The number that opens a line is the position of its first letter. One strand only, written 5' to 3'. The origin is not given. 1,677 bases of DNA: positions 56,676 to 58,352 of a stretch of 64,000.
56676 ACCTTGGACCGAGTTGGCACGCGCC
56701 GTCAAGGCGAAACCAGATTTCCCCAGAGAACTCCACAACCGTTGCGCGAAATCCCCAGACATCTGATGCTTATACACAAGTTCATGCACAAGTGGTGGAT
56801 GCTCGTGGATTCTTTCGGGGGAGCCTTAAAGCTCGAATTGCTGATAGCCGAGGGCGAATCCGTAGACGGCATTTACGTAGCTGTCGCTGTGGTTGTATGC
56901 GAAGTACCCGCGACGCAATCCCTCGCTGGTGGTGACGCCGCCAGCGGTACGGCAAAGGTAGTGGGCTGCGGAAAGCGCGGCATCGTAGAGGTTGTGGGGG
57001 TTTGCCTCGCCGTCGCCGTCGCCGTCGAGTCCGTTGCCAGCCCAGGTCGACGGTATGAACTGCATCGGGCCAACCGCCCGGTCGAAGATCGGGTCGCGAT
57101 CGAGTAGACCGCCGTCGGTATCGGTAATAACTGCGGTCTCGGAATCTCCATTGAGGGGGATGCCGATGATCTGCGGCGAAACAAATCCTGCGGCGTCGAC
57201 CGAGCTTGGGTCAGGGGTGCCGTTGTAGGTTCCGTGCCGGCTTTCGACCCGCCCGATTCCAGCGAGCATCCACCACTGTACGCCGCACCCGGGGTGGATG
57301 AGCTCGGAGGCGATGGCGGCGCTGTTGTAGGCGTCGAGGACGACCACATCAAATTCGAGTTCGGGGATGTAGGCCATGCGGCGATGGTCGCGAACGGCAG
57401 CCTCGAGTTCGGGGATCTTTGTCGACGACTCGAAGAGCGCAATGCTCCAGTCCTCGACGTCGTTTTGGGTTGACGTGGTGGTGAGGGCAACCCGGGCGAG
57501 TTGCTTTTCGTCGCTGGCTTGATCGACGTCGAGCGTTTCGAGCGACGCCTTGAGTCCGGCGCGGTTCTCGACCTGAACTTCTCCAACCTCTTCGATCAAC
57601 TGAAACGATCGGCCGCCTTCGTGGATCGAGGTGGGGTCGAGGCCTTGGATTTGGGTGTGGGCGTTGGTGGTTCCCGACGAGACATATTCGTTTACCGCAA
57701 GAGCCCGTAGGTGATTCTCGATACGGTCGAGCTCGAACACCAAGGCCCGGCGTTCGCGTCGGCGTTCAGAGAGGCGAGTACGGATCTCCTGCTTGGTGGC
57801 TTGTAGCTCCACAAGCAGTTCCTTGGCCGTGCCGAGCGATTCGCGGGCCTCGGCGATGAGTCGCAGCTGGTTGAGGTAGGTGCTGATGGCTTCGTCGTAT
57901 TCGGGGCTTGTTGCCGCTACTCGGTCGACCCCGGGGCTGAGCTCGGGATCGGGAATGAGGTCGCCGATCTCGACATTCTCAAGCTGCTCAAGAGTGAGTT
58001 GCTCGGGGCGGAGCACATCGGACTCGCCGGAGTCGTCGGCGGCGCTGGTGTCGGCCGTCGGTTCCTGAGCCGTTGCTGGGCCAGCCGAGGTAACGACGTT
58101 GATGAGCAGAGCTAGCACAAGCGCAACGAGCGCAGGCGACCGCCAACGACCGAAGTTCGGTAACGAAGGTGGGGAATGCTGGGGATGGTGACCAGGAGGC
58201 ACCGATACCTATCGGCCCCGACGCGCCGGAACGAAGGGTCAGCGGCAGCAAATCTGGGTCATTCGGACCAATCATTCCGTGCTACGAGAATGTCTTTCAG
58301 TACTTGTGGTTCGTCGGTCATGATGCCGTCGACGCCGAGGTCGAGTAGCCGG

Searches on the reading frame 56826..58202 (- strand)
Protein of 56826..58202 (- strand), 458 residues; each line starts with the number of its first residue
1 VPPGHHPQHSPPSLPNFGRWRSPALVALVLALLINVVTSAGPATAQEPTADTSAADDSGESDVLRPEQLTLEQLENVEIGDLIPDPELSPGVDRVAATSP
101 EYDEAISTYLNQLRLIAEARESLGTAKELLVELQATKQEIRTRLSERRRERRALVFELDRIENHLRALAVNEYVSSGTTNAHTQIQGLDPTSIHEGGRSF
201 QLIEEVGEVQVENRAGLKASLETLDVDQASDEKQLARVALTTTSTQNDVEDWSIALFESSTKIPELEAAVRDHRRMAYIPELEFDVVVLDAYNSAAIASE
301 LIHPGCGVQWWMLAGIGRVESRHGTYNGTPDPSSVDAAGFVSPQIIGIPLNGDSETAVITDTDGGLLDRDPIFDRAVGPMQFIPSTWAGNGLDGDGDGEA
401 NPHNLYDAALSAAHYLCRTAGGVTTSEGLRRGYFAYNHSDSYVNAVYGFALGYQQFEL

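Call 50: search_protein_families(library=pfam, proteins=[window:56826-58202:-], max_evalue=0.001)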
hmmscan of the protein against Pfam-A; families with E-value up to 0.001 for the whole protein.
window:56826-58202:- (458 aa): 1 family
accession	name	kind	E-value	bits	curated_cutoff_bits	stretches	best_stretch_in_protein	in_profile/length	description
PF13406.11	SLT_2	-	1.2e-08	35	24.3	1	376-418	155-198/292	Transglycosylase SLT domain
